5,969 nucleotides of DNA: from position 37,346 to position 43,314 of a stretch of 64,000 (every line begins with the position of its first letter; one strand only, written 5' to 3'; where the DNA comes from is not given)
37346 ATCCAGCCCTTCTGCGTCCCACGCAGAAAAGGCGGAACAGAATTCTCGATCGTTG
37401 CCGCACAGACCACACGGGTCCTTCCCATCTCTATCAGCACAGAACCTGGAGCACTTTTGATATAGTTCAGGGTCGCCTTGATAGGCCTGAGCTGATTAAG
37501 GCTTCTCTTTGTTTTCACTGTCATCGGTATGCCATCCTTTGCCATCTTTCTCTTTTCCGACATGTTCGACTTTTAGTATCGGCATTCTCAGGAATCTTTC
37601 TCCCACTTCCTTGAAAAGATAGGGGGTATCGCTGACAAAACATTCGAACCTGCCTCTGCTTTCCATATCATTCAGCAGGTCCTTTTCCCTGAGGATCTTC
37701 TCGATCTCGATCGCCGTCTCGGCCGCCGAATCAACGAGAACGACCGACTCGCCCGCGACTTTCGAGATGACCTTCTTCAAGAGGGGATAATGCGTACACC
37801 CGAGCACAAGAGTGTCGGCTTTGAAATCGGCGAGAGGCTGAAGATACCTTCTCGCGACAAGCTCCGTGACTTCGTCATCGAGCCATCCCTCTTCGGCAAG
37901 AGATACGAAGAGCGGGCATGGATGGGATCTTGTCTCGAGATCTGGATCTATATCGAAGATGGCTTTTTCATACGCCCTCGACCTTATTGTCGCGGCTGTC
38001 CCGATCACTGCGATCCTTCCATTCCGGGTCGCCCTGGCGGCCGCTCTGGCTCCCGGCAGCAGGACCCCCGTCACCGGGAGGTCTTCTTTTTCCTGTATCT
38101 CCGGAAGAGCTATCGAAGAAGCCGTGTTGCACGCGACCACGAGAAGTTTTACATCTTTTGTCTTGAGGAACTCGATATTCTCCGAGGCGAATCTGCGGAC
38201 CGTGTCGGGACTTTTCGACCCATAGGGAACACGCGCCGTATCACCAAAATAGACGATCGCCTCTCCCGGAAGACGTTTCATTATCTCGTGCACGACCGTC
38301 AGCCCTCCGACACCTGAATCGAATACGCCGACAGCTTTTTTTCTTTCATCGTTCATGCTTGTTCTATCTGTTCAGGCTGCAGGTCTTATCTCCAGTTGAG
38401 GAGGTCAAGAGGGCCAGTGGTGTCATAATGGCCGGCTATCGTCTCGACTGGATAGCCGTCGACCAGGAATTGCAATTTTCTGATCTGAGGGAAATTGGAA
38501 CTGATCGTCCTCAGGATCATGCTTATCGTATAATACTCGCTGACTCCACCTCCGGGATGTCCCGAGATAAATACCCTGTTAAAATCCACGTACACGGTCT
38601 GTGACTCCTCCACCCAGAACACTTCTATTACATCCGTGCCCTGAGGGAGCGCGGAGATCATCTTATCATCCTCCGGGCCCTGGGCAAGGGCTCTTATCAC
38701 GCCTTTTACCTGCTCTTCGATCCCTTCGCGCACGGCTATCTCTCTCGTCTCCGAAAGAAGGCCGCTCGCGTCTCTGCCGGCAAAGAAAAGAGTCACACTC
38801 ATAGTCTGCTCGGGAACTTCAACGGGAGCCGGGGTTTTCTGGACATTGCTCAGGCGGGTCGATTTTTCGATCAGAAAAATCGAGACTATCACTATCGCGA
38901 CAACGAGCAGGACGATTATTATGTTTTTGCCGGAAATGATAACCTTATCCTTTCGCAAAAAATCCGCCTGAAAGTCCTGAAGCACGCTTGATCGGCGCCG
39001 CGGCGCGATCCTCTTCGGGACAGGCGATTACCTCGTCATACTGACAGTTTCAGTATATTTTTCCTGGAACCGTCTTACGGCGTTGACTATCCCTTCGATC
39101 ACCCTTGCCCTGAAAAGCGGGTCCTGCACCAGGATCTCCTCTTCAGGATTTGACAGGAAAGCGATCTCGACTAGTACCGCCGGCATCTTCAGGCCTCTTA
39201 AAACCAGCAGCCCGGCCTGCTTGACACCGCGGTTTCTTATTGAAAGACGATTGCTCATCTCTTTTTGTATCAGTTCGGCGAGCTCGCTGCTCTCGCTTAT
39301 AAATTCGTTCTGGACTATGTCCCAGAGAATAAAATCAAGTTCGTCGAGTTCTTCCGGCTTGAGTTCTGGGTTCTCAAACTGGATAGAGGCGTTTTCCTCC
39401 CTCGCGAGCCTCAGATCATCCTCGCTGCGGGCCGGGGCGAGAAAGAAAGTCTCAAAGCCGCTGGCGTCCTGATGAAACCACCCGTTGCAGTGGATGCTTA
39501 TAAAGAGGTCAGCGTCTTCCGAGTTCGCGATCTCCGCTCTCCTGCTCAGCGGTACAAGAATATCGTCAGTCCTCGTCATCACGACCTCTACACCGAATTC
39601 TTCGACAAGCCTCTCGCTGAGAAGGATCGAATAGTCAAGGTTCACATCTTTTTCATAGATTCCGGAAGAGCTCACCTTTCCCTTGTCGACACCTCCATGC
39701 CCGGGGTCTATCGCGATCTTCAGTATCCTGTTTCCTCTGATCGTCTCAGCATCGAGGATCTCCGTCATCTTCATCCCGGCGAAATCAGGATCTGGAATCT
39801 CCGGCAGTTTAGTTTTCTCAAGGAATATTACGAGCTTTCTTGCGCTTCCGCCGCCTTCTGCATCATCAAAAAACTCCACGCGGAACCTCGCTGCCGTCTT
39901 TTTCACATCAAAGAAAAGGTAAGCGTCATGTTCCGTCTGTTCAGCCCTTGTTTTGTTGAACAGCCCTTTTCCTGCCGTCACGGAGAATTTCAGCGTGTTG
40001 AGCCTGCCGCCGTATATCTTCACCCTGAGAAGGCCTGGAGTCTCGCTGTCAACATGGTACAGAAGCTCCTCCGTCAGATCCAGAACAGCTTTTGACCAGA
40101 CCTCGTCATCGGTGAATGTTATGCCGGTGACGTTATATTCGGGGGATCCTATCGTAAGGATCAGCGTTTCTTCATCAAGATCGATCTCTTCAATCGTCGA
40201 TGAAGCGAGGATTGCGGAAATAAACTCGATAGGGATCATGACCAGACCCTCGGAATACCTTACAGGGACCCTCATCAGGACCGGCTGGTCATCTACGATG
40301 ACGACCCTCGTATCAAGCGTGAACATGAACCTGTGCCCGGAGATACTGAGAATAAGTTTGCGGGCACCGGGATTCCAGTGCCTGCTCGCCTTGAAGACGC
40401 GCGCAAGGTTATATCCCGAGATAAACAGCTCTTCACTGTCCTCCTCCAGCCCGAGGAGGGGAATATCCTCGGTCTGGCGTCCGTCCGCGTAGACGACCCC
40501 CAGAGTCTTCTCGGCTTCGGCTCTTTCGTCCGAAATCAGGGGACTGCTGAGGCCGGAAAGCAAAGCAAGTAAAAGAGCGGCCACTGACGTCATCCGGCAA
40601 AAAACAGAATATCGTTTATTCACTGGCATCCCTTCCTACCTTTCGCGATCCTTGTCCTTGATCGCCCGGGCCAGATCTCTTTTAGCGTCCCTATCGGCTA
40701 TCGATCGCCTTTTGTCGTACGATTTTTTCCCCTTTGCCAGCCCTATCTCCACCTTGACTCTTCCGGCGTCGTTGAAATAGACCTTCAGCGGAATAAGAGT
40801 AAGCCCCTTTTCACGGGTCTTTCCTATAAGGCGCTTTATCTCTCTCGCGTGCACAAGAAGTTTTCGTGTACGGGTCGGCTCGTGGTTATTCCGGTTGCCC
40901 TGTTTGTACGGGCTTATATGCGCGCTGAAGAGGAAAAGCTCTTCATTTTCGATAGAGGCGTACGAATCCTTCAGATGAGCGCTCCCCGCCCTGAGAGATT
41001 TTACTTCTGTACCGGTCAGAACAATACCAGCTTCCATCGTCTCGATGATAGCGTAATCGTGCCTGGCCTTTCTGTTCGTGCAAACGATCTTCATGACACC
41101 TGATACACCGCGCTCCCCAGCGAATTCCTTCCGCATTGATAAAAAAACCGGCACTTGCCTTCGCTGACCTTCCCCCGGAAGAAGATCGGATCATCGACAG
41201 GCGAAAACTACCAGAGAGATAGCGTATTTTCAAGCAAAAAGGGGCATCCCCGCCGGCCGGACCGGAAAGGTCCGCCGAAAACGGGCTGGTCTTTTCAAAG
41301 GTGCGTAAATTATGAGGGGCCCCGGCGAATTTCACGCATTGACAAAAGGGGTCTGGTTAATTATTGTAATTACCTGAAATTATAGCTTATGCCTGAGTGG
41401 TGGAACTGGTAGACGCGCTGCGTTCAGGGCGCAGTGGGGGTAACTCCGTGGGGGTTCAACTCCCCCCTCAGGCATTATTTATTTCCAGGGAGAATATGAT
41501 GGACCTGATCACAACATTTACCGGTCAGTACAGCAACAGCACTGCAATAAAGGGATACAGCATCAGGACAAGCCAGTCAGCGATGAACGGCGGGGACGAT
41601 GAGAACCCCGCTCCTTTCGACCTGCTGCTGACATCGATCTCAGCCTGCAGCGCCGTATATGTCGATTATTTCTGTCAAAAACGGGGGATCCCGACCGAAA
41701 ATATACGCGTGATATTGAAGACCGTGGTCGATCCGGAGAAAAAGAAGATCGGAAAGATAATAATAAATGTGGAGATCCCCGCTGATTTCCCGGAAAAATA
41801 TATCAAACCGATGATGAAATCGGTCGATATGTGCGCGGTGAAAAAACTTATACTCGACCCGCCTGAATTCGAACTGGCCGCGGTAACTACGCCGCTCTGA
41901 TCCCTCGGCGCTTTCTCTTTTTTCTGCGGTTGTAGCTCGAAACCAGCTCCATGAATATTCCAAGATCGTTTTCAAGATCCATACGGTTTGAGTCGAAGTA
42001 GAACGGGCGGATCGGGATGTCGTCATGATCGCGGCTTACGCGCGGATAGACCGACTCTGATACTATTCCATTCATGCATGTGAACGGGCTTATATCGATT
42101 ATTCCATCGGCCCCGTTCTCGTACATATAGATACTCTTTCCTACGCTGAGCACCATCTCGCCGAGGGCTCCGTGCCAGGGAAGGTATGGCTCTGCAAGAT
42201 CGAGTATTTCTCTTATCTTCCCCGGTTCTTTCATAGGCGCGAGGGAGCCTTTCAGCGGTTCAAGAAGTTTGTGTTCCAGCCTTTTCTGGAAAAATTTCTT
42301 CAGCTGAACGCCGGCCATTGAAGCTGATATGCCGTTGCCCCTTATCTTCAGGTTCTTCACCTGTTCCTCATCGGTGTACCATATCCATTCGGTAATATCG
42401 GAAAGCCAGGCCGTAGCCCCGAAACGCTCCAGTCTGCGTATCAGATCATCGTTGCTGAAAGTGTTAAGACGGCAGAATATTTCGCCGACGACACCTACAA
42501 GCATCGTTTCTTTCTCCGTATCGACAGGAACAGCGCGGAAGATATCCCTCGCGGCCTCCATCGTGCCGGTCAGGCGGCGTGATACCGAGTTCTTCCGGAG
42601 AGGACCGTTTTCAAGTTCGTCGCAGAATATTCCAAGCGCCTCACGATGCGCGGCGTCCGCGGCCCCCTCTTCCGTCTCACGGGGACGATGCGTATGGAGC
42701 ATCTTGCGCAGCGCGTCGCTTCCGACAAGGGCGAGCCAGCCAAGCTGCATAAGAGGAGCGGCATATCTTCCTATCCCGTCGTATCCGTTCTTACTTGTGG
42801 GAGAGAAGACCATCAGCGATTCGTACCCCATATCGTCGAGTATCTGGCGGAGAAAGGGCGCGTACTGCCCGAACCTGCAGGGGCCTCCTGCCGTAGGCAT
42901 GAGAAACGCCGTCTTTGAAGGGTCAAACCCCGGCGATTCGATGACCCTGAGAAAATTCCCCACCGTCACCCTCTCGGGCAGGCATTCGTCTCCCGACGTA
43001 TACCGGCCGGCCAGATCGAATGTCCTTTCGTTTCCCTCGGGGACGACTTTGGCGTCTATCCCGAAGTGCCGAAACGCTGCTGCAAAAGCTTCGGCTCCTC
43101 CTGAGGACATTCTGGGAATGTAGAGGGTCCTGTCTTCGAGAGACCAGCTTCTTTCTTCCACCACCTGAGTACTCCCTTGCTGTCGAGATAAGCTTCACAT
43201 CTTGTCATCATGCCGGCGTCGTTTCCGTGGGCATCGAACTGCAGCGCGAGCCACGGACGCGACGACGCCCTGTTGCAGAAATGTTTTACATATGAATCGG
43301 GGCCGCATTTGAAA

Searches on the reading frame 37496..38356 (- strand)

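Call 90: search_protein_families(library=pfam, proteins=[window:37496-38356:-], max_evalue=0.0001)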
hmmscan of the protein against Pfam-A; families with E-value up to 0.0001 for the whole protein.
window:37496-38356:- (286 aa): 1 family
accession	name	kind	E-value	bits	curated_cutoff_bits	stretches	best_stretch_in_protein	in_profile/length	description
PF01177.27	Asp_Glu_race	-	7e-22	78.7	31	1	28-213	24-206/211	Asp/Glu/Hydantoin racemase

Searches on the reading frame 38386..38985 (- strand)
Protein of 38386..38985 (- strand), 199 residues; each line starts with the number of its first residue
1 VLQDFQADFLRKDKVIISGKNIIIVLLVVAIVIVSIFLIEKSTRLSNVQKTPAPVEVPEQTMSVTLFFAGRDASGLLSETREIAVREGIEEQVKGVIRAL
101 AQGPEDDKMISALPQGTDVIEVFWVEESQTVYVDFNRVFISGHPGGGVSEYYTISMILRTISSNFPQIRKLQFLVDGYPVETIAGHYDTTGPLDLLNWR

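Call 90: search_protein_families(library=pfam, proteins=[window:38386-38985:-], max_evalue=0.0001)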
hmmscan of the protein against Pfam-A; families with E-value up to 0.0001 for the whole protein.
window:38386-38985:- (199 aa): 1 family
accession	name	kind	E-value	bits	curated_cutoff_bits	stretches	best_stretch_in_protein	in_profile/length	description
PF10646.14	Germane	-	4.9e-15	56.6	23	1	65-181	1-117/117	Sporulation and spore germination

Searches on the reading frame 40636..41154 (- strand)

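Call 90: search_protein_families(library=pfam, proteins=[window:40636-41154:-], max_evalue=0.0001)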
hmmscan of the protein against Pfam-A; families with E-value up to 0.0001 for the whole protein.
window:40636-41154:- (172 aa): 1 family
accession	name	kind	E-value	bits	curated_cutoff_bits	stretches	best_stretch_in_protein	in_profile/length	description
PF01668.23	SmpB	-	1.5e-62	210.2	27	1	24-166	1-142/143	SmpB protein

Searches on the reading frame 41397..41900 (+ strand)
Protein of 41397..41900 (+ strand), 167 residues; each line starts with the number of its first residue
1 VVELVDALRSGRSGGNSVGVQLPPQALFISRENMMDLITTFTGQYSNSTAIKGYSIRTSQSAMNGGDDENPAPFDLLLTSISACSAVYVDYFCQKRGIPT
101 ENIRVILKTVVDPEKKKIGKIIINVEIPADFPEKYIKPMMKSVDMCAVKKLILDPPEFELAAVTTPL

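Call 36: search_protein_families(library=pfam, proteins=[window:41397-41900:+], max_evalue=10)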
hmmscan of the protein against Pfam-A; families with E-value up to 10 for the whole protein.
window:41397-41900:+ (167 aa): 1 family
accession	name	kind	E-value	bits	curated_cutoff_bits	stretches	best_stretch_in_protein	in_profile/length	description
PF02566.24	OsmC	-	2.5e-13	50.7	27.5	1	66-160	1-99/100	OsmC-like protein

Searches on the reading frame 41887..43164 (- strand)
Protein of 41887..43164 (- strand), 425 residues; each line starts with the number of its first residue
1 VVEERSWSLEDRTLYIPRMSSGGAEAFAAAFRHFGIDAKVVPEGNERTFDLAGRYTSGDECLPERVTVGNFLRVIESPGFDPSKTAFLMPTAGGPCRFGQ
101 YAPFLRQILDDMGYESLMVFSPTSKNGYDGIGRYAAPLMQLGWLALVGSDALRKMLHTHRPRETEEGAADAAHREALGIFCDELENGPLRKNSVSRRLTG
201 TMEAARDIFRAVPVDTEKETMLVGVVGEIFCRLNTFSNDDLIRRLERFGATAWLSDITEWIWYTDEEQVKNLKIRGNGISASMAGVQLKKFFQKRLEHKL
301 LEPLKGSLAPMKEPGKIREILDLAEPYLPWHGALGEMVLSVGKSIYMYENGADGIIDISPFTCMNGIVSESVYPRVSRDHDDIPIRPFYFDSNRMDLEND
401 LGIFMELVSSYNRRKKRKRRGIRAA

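Call 3: search_protein_families(library=pfam, proteins=[window:41887-43164:-], max_evalue=0.01)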
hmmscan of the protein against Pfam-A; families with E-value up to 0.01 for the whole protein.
window:41887-43164:- (425 aa): 0 families

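Call 4: search_protein_families(library=ncbifam, proteins=[window:41887-43164:-], max_evalue=0.01)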
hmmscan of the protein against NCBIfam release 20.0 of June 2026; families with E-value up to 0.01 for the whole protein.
window:41887-43164:- (425 aa): 0 families

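Call 22: search_solved_structures(query=window:41887-43164:-, max_evalue=10)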
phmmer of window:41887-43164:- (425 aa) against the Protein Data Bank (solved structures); distinct sequences matched with E-value up to 10: 0.

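Call 36: search_protein_families(library=pfam, proteins=[window:41887-43164:-], max_evalue=10)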
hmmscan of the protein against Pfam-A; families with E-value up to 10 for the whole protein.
window:41887-43164:- (425 aa): 0 families

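Call 51: find_homologous_proteins(query=window:41887-43164:-)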
Query window:41887-43164:- (425 aa): 4329 proteins with E <= 0.001 among 8000 candidates; the best 120 are listed.
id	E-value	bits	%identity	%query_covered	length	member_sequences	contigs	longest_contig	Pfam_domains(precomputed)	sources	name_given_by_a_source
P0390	1.0e-276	935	100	96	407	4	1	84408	-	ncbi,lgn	-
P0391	3.2e-258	874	89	100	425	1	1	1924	-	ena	-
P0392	1.2e-240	816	82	100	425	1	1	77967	-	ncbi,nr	ncbi:MAG: hypothetical protein JW814_12060 [Candidatus Krumholzibacteriota bacterium]|nr:hypothetica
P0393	8.0e-221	751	77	89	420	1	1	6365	-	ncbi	-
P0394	8.0e-219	745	79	93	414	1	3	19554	-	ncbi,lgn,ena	-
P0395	2.3e-192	657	70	96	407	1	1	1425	-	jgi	jgi:predicted nucleotide-binding protein (sugar kinase/HSP70/actin superfamily)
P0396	1.9e-191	654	69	96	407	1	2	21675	-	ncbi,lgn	-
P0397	4.4e-189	647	69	93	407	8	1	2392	-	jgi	-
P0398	6.0e-188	643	64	97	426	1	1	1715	-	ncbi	-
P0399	5.3e-187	640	64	97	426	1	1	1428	-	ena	-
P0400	4.1e-186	637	67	93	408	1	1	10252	-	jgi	jgi:predicted nucleotide-binding protein (sugar kinase/HSP70/actin superfamily)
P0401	1.3e-184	632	68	95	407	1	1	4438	-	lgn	-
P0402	8.4e-184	629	65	100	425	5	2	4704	-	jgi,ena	-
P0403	2.2e-183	628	65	97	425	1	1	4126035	-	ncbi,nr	ncbi:MAG: hypothetical protein JSV33_15275 [bacterium]|nr:MAG: hypothetical protein JSV33_15275 [bac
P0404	2.6e-183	628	67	93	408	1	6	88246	-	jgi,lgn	jgi:predicted nucleotide-binding protein (sugar kinase/HSP70/actin superfamily)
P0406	1.3e-181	622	65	89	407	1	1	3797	PF09989.16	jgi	jgi:predicted nucleotide-binding protein (sugar kinase/HSP70/actin superfamily)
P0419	4.5e-179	614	65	94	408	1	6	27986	PF09989.16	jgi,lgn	jgi:predicted nucleotide-binding protein (sugar kinase/HSP70/actin superfamily)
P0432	4.3e-176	604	65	93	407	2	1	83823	PF09989.16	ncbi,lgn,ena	-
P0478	9.5e-153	527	56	97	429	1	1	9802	PF09989.16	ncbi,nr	ncbi:MAG: hypothetical protein HY770_07025 [Chitinivibrionia bacterium]|nr:hypothetical protein [Chi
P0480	2.7e-151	522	58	94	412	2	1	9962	PF09989.16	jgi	-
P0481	7.1e-151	521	56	98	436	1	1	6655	PF09989.16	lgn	-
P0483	1.7e-150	519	53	97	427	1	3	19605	PF09989.16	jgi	-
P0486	7.4e-149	514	55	99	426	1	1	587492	PF09989.16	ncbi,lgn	-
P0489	3.3e-148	512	53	99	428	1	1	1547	PF09989.16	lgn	-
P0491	8.8e-148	511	55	97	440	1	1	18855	PF09989.16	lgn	-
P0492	9.6e-148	510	56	92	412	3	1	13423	PF09989.16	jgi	jgi:predicted nucleotide-binding protein (sugar kinase/HSP70/actin superfamily)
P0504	3.4e-146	505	55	95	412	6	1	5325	PF09989.16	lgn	-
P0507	6.1e-146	504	53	97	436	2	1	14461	PF09989.16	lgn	-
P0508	1.0e-145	504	53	97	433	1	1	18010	PF09989.16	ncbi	ncbi:MAG: hypothetical protein V1800_18250 [Candidatus Latescibacterota bacterium]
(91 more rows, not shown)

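Call 61: predict_structure(alignment_id=A3)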
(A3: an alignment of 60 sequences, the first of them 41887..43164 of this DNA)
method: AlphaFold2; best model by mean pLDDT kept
length: 425 residues; sequences in the alignment: 60
mean_pLDDT: 83.9   pTM: 0.87
mean pLDDT of the five models: 83.9, 84.0, 83.0, 82.6, 82.2
residues with pLDDT >= 90: 201; 70-90: 154; 50-70: 53; < 50: 17
segments of 3 or more residues with pLDDT < 50: 1-5, 93-99, 423-425
pLDDT, mean of each block of 10 residues (from residue 1): 55 85 89 93 88 72 78 93 89 48 83 89 67 82 92 92 94 98 93 90 97 91 81 61 89 85 84 88 90 93 91 89 88 71 94 86 63 94 86 70 94 87 47
secondary structure, 60 per line:
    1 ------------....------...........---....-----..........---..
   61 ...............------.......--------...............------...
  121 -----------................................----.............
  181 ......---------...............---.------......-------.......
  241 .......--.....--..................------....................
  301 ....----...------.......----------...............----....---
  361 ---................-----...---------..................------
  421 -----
elements in order: E13-16 H23-33 E37-40 H46-55 H59-75 E85-88 H97-111 E118-120 H132-162 H168-186 H196-210 E221-226 H234-247 E250-254 H257-274 H281-304 H318-324 H335-349 E354-357 H364-379 E385-387 H397-414

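Call 67: fold_search(model_id=the predicted structure, library=pdb)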
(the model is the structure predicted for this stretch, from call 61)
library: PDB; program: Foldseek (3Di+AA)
matches with E <= 10: 477; with E <= 0.001: 8
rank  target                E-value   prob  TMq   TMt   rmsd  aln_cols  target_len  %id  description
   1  3o3m_B                6.2e-05  1.00  0.42  0.46   8.7       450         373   13  (R)-2-Hydroxyisocaproyl-CoA Dehydratase (released 2011-03-16)
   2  7yzm_A                7.9e-05  1.00  0.46  0.46   8.9       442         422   13  MgADPNP-bound DCCP:DCCP-R complex (released 2022-12-28)
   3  9g87_B                7.9e-05  1.00  0.43  0.47   9.4       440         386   12  3-methylbenzoyl-CoA reductase from Thauera chlorobenzoica (subunits MbdON ) (released 2026-02-04)
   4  7yyl_B                9.6e-05  1.00  0.45  0.45   9.0       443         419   14  nucleotide-free DCCP:DCCP-R complex (released 2022-12-28)
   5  6eno                  1.1e-04  1.00  0.46  0.46   8.3       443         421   13  Double cubane cluster oxidoreductase (released 2018-03-14)
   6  7yyl_D                1.3e-04  1.00  0.44  0.44   9.0       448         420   13  nucleotide-free DCCP:DCCP-R complex (released 2022-12-28)
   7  7yyl_A                2.0e-04  1.00  0.44  0.44   8.9       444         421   13  nucleotide-free DCCP:DCCP-R complex (released 2022-12-28)
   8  3o3o_A                5.3e-04  1.00  0.39  0.41  11.0       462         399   11  (R)-2-hydroxyisocaproyl-CoA dehydratase in complex with (R)-2-hydroxyisocaproate (released 2011-03-16)
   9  8s02_A                1.3e-03  1.00  0.38  0.37  11.7       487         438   11  BzdNO-benzoyl-CoA complex (released 2025-03-05)
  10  9gai_A                8.4e-03  0.99  0.40  0.39  10.3       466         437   13  3-methylbenzoyl-CoA reductase from Thauera chlorobenzoica (MbdONPQ) (released 2026-02-18)
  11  9g87_A                8.8e-03  0.98  0.37  0.36  10.8       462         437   12  3-methylbenzoyl-CoA reductase from Thauera chlorobenzoica (subunits MbdON ) (released 2026-02-04)
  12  3fse_A                1.1e-01  0.15  0.13  0.15  16.3       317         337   12  Crystal structure of a two-domain protein containing dj-1/thij/pfpi-like and ferritin-like domains (ava_4496) from ana (released 2009-02-03)
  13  7b7q_A                2.0e-01  0.23  0.26  0.20  17.6       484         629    8  CooS-V with oxidized hybrid cluster (released 2022-01-12)
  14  1zzg_A                2.3e-01  0.21  0.17  0.17  14.2       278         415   13  Crystal structure of hypothetical protein TT0462 from Thermus thermophilus HB8 (released 2006-06-14)
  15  6abj_A                2.9e-01  0.13  0.19  0.23  15.8       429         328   10  The apo-structure of D-lactate dehydrogenase from Pseudomonas aeruginosa (released 2018-09-19)
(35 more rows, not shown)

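Call 70: search_protein_families(library=padloc, proteins=[window:41887-43164:-], max_evalue=0.01)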
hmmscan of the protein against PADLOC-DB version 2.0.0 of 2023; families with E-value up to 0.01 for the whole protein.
window:41887-43164:- (425 aa): 0 families
